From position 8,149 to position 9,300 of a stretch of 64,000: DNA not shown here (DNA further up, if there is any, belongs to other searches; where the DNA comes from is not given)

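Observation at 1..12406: Cluster of six radical SAM enzymes with sugar-modifying enzymes and an A24 peptidase homolog, no product assignable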

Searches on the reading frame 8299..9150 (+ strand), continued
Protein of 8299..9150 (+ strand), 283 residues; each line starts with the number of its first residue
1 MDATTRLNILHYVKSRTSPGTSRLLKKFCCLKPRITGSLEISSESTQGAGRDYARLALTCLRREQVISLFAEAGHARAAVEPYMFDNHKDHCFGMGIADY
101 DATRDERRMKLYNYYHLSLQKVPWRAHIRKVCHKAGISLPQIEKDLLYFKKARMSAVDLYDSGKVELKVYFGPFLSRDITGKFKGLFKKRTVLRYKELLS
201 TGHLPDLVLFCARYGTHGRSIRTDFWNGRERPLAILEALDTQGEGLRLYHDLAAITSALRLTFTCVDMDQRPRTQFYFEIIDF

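Call 59: find_homologous_proteins(query=L011:5145-5441:+, max_evalue=0.01)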
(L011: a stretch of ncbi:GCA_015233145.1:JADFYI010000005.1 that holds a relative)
Query L011:5145-5441:+ (98 aa): 160 proteins with E <= 0.01 among 162 candidates; the best 120 are listed.
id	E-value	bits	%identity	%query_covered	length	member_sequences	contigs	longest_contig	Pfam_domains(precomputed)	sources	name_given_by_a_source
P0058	4.6e-58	211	100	100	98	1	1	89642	-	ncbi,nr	ncbi:MAG: hypothetical protein HQL16_03760 [Candidatus Omnitrophica bacterium]|nr:hypothetical prote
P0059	4.8e-28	115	62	100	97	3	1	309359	-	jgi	jgi:hypothetical protein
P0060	1.0e-22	98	58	100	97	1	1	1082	-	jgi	jgi:hypothetical protein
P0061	1.9e-22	97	57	100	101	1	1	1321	-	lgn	-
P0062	1.9e-21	94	57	100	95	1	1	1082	-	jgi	jgi:hypothetical protein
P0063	9.7e-21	92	56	98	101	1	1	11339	-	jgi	jgi:hypothetical protein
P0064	2.1e-20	90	54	100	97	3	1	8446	-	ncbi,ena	-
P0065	1.5e-19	88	54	100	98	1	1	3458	-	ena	-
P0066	2.3e-19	87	55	100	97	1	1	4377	-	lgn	-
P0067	2.5e-19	87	50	100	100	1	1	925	-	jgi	-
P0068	2.1e-18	84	53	98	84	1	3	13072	-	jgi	jgi:hypothetical protein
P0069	2.4e-18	84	51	86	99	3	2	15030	-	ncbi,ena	-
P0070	9.9e-17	79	45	91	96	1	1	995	-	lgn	-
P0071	2.3e-16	78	51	93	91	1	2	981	-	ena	-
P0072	3.8e-16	77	50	100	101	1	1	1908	-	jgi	jgi:hypothetical protein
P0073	4.8e-16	77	48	100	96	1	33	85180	-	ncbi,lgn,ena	-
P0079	5.4e-14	70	49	83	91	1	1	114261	-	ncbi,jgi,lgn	-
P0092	2.4e-13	68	51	88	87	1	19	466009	-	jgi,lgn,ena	jgi:hypothetical protein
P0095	2.5e-13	68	51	81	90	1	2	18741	-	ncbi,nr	ncbi:MAG: hypothetical protein HQL22_07495 [Candidatus Omnitrophica bacterium]|nr:hypothetical prote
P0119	3.4e-12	64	48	83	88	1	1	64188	-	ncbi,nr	ncbi:MAG: hypothetical protein HQL14_06930 [Candidatus Omnitrophica bacterium]|nr:hypothetical prote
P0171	1.8e-10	59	53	81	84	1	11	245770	-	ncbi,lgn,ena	-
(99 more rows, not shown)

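Call 60: find_encoding_contigs(protein=P0073, flank=10000, max_places=3)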
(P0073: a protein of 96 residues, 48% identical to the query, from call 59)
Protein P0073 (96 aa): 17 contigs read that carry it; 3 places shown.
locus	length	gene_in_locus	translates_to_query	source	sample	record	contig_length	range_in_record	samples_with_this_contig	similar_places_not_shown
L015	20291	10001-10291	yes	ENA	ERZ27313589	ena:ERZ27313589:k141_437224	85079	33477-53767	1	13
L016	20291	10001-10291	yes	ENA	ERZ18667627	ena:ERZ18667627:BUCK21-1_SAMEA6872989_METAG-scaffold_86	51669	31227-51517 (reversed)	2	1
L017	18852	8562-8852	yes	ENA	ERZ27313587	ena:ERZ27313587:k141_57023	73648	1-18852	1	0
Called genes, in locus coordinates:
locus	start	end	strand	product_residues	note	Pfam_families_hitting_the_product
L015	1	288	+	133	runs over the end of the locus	PF02082:Rrf2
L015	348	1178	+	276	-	PF00037:Fer4 (weak), PF12837:Fer4_6 (weak), PF12838:Fer4_7 (faint), PF13237:Fer4_10 (weak), PF14697:Fer4_21 (weak), PF13187:Fer4_9 (weak), PF27217:AF_0155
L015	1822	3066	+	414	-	PF01136:Peptidase_U32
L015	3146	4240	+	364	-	PF01370:Epimerase, PF04321:RmlD_sub_bind (weak), PF16363:GDP_Man_Dehyd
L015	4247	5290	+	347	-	PF01370:Epimerase, PF16363:GDP_Man_Dehyd (faint), PF01370:Epimerase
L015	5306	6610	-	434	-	PF01943:Polysacc_synt, PF13440:Polysacc_synt_3 (weak)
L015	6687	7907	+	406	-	PF00232:Glyco_hydro_1, PF00331:Glyco_hydro_10 (faint), PF00232:Glyco_hydro_1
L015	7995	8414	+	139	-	PF27806:HxsD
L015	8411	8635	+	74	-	-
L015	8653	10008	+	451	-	PF13353:Fer4_12 (weak)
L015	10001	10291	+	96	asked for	-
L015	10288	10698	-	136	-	-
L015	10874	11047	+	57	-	-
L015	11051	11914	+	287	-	PF01842:ACT (weak), PF00551:Formyl_trans_N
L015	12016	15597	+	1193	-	PF01855:POR_N, PF17147:PFOR_II, PF01558:POR, PF10371:EKR, PF12838:Fer4_7, PF13237:Fer4_10, PF13484:Fer4_16, PF02775:TPP_enzyme_C, +7 more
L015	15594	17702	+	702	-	PF02629:CoA_binding, PF13380:CoA_binding_2, PF13607:Succ_CoA_lig, PF19045:Ligase_CoA_2, PF13549:ATP-grasp_5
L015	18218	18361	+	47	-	-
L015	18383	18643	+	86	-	PF13711:DUF4160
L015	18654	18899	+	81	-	PF10387:DUF2442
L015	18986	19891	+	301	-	PF01145:Band_7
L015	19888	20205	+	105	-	PF07238:PilZ (weak)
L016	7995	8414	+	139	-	PF27806:HxsD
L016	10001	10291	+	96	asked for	-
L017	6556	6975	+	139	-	PF27806:HxsD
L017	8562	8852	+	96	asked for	-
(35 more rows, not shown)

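Call 76: search_protein_families(library=ncbifam, proteins=[L009:16943-19051:+, L012:1000-3213:+, L013:17313-18239:-, L015:8653-10008:+, L015:7995-8414:+, P0073, P0059, P0119], max_evalue=0.00001)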
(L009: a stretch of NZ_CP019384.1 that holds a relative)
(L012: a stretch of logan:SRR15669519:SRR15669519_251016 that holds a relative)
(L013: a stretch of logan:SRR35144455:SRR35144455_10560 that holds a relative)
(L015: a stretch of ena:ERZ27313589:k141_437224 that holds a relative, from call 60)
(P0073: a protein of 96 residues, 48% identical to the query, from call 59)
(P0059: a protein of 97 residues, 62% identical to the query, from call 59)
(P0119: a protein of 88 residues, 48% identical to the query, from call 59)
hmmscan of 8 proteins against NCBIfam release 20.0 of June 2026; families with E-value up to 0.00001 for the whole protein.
L009:16943-19051:+ (702 aa): 30 families (the best 25 are shown)
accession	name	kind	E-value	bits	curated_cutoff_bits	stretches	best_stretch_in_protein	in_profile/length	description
NF038332.1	rSAM_rare_HxsC4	exception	1.4e-38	132.9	500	2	384-614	5-243/335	radical SAM protein HxsC4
TIGR03977.1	rSAM_pair_HxsC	equivalog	4.1e-32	111.2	267.9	1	386-621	17-259/292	His-Xaa-Ser system radical SAM maturase HxsC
TIGR04054.1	rSAM_NirJ1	equivalog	2e-17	62.9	650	1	398-580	40-224/387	putative heme d1 biosynthesis radical SAM protein NirJ1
TIGR04053.2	TIGR04053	equivalog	3.7e-17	62.6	395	1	393-576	7-196/366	TIGR04053 family radical SAM/SPASM domain-containing protein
TIGR04545.1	rSAM_ahbD_hemeb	equivalog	1.3e-16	61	500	1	402-582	8-191/339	heme b synthase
TIGR03962.1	mycofact_rSAM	equivalog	5.7e-15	55.3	265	1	393-614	11-227/339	mycofactocin radical SAM maturase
NF045574.1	sacti_mat_StsB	exception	8.1e-14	51.3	625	1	394-564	96-267/466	StsB family radical SAM/SPASM domain sactipeptide maturase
TIGR04055.1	rSAM_NirJ2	equivalog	9e-14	51.7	500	1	437-580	45-188/326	putative heme d1 biosynthesis radical SAM protein NirJ2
TIGR04546.1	rSAM_ahbC_deAc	equivalog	2e-13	49.9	650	1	387-567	29-214/390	12,18-didecarboxysiroheme deacetylase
TIGR04051.1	rSAM_NirJ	equivalog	3.2e-13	49.4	515.45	1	403-572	11-182/354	heme d1 biosynthesis radical SAM protein NirJ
TIGR04317.1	W_rSAM_matur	equivalog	6.5e-13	48.5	380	1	392-593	2-210/349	tungsten cofactor oxidoreductase radical SAM maturase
TIGR04347.1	pseudo_SAM_Halo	equivalog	2.3e-12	46.9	525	1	395-567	39-213/390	TIGR04347 family pseudo-SAM/SPASM protein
TIGR03961.1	rSAM_PTO1314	hypoth_equivalog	1.1e-10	41.3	306.05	1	398-559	27-184/332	PTO1314 family radical SAM protein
TIGR04133.1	rSAM_w_lipo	hypoth_equivalog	1.9e-10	40.2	425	1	392-573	22-209/350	TIGR04133 family radical SAM/SPASM protein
TIGR04250.1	SCM_rSAM_ScmE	equivalog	3.9e-10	39.2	400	1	393-554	2-166/358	SynChlorMet cassette radical SAM/SPASM protein ScmE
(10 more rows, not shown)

L012:1000-3213:+ (737 aa): 44 families (the best 25 are shown)
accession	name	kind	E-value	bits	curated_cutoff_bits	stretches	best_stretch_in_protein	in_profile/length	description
NF041875.1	EPS_EpsD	equivalog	6.1e-31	108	370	1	22-241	1-209/325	exopolysaccharide biosynthesis glycosyltransferase EpsD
TIGR04317.1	W_rSAM_matur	equivalog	4.6e-22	78.6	380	1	397-601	6-200/349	tungsten cofactor oxidoreductase radical SAM maturase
NF038302.1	EPS_HpsE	equivalog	1.1e-18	67.3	300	1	22-132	3-115/307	hormogonium polysaccharide biosynthesis glycosyltransferase HpsE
NF047683.1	TeichurnBiosyTuaG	equivalog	6.2e-18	65.3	400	1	19-143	5-125/252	teichuronic acid biosynthesis protein TuaG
NF050819.1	PolSacchBiosHfsG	equivalog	5.5e-17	61.9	500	1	19-248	11-228/302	polysaccharide biosynthesis protein HfsG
NF007482.0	PRK10073.1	equivalog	3.1e-16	59.3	423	1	20-126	6-108/334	glycosyltransferase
TIGR03965.1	mycofact_glyco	equivalog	6.3e-16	58.3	280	1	19-129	73-180/467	mycofactocin biosynthesis glycosyltransferase MftF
NF038299.1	EPS_HpsN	equivalog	7.6e-16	58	425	1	20-234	1-216/317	hormogonium polysaccharide biosynthesis glycosyltransferase HpsN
TIGR03962.1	mycofact_rSAM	equivalog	1.2e-15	57.6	265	1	394-595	11-194/339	mycofactocin radical SAM maturase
TIGR03937.1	PgaC_IcaA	equivalog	7.6e-14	51.5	422.3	1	19-129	44-151/407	poly-beta-1,6-N-acetyl-D-glucosamine synthase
TIGR04251.1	SCM_rSAM_ScmF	equivalog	2e-13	50.5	400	1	403-596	12-192/353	SynChlorMet cassette radical SAM/SPASM protein ScmF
TIGR04283.1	glyco_like_mftF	equivalog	4.9e-13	49.2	182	1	22-138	1-107/221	TIGR04283 family arsenosugar biosynthesis glycosyltransferase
NF050050.1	ProtGlycPglI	equivalog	3.5e-12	46.3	500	1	20-120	2-100/306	GalNAc(5)-diNAcBac-PP-undecaprenol beta-1,3-glucosyltransferase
TIGR04545.1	rSAM_ahbD_hemeb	equivalog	4.5e-12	46.1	500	1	402-692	7-286/339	heme b synthase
TIGR02668.1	moaA_archaeal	equivalog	9e-12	44.6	325.25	1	402-532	17-139/303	GTP 3',8-cyclase MoaA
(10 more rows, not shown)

L013:17313-18239:- (308 aa): 37 families (the best 25 are shown)
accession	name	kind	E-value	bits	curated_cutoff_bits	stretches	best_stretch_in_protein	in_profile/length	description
NF038332.1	rSAM_rare_HxsC4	exception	3.1e-48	164.7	500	1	9-306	13-335/335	radical SAM protein HxsC4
TIGR03977.1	rSAM_pair_HxsC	equivalog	3.2e-26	91.9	267.9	1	13-237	28-254/292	His-Xaa-Ser system radical SAM maturase HxsC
TIGR04053.2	TIGR04053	equivalog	2.6e-23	82.9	395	1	19-226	17-221/366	TIGR04053 family radical SAM/SPASM domain-containing protein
NF045574.1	sacti_mat_StsB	exception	7e-21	74.6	625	1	13-192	99-273/466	StsB family radical SAM/SPASM domain sactipeptide maturase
TIGR04545.1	rSAM_ahbD_hemeb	equivalog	9.6e-21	74.6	500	1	13-192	3-179/339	heme b synthase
TIGR02109.1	PQQ_syn_pqqE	equivalog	2.3e-20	72.9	381.35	1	16-208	13-202/358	pyrroloquinoline quinone biosynthesis protein PqqE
TIGR02668.1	moaA_archaeal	equivalog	1.2e-19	70.4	325.25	1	9-200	9-198/303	GTP 3',8-cyclase MoaA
TIGR04055.1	rSAM_NirJ2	equivalog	4.7e-19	69.1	500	1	19-196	9-182/326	putative heme d1 biosynthesis radical SAM protein NirJ2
TIGR04466.1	rSAM_BlsE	equivalog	2.9e-18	66.4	400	1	16-188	9-175/327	cytosylglucuronate decarboxylase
NF045646.2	rSAM_Se_TrsS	equivalog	7e-17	61.1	490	1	14-178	90-254/441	radical SAM (seleno)protein TrsS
TIGR02666.1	moaA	equivalog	1.7e-16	60.1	284.05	1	11-191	11-193/336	GTP 3',8-cyclase MoaA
NF001199.0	PRK00164.2-1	equivalog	3.4e-16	59.3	231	1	9-173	11-173/308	GTP 3',8-cyclase MoaA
TIGR04054.1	rSAM_NirJ1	equivalog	1e-15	57.2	650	1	13-197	39-219/387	putative heme d1 biosynthesis radical SAM protein NirJ1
TIGR04251.1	SCM_rSAM_ScmF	equivalog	1.8e-15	57.2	400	1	10-194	4-188/353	SynChlorMet cassette radical SAM/SPASM protein ScmF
TIGR04347.1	pseudo_SAM_Halo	equivalog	1.9e-15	57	525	1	17-189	45-213/390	TIGR04347 family pseudo-SAM/SPASM protein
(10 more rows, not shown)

L015:8653-10008:+ (451 aa): 8 families
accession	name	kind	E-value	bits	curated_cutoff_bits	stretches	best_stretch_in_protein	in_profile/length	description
TIGR03978.1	rSAM_paired_1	equivalog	5.9e-70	236.3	370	1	9-445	1-466/466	His-Xaa-Ser system radical SAM maturase HxsB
NF047865.1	rSAM_PapB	equivalog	7.5e-11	41.8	340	1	98-261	24-193/330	PapB family radical SAM/SPASM ranthipeptide maturase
TIGR04064.1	rSAM_nif11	equivalog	1.7e-10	40.2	518.7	1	98-201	99-205/459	nif11-like peptide radical SAM maturase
TIGR04163.1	rSAM_cobopep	equivalog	8.2e-09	34.7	375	1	104-385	91-373/428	peptide-modifying radical SAM enzyme CbpB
TIGR03974.1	rSAM_six_Cys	equivalog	1.5e-08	33.9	425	1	102-203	123-227/451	thioether cross-link-forming SCIFF peptide maturase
TIGR03906.1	quino_hemo_SAM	equivalog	1.4e-07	30.5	453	1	128-202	148-223/467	quinohemoprotein amine dehydrogenase maturation protein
TIGR04269.1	SAM_SPASM_FxsB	subfamily_domain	6e-07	28.8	370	1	128-202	61-136/363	FxsB family cyclophane-forming radical SAM/SPASM peptide maturase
TIGR04068.1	rSAM_ocin_clost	equivalog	4.1e-06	25.9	500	1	105-201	115-212/462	Cys-rich peptide radical SAM maturase CcpM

L015:7995-8414:+ (139 aa): 0 families

P0073 (96 aa): 0 families

P0059 (97 aa): 1 family
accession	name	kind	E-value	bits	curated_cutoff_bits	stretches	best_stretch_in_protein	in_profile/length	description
NF038309.1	HisXaaSer_A3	equivalog_domain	1.4e-13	50.4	65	1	13-96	2-81/81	His-Xaa-Ser repeat protein HxsA3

P0119 (88 aa): 0 families

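Call 85: search_protein_families(library=padloc, proteins=[window:8299-9150:+, P0073], max_evalue=0.001)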
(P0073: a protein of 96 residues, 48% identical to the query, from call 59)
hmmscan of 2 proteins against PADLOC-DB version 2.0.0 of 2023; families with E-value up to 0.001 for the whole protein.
window:8299-9150:+ (283 aa): 0 families

P0073 (96 aa): 0 families

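Call 87: search_protein_families(library=pfam, proteins=[P0058, P0059, P0064, P0073, P0079, P0092, P0095, P0119, P0171, L015:10288-10698:-], max_evalue=10)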
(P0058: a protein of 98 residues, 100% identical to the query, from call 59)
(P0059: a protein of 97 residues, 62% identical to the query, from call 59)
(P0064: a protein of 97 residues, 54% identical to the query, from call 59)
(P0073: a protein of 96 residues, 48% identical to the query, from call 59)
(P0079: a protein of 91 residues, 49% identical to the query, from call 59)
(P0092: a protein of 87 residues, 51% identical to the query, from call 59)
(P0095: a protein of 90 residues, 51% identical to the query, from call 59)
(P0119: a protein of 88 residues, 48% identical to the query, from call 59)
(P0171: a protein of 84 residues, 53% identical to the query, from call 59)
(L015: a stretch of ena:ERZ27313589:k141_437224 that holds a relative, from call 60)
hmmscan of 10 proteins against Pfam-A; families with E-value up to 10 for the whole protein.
P0058 (98 aa): 0 families

P0059 (97 aa): 0 families

P0064 (97 aa): 0 families

P0073 (96 aa): 0 families

P0079 (91 aa): 0 families

P0092 (87 aa): 0 families

P0095 (90 aa): 0 families

P0119 (88 aa): 0 families

P0171 (84 aa): 0 families

L015:10288-10698:- (136 aa): 1 family
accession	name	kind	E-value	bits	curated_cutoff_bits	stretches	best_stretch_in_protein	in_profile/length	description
PF04964.19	Flp_Fap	-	0.053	13.8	32.2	1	9-40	9-40/46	Flp/Fap pilin component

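Call 89: search_solved_structures(query=A5, max_evalue=10, show_alignments=3)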
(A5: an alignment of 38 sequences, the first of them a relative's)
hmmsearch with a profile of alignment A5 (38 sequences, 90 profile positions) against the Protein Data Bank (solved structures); distinct sequences matched with E-value up to 10: 5.
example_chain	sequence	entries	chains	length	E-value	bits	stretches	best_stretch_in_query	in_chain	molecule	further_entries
1b7t_Y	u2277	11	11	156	0.35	14.3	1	11-36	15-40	MYOSIN REGULATORY LIGHT CHAIN | MYOSIN REGULATORY LIGHT CHAIN, STRIATED ADDUCTOR MUSCLE | SCALLOP MYOSIN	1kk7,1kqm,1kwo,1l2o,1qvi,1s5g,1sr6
1dfk_Y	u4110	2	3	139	0.5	13.8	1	11-36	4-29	MYOSIN HEAD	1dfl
1kk8_B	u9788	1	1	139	0.54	13.7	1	11-36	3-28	Myosin Regulatory Light Chain, Striated adductor muscle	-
1scm_B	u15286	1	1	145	0.55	13.7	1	11-36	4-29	MYOSIN REGULATORY LIGHT CHAIN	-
2w4t_Y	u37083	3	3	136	0.93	12.9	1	13-36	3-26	MYOSIN REGULATORY LIGHT CHAIN, STRIATED ADDUCTOR MUSCLE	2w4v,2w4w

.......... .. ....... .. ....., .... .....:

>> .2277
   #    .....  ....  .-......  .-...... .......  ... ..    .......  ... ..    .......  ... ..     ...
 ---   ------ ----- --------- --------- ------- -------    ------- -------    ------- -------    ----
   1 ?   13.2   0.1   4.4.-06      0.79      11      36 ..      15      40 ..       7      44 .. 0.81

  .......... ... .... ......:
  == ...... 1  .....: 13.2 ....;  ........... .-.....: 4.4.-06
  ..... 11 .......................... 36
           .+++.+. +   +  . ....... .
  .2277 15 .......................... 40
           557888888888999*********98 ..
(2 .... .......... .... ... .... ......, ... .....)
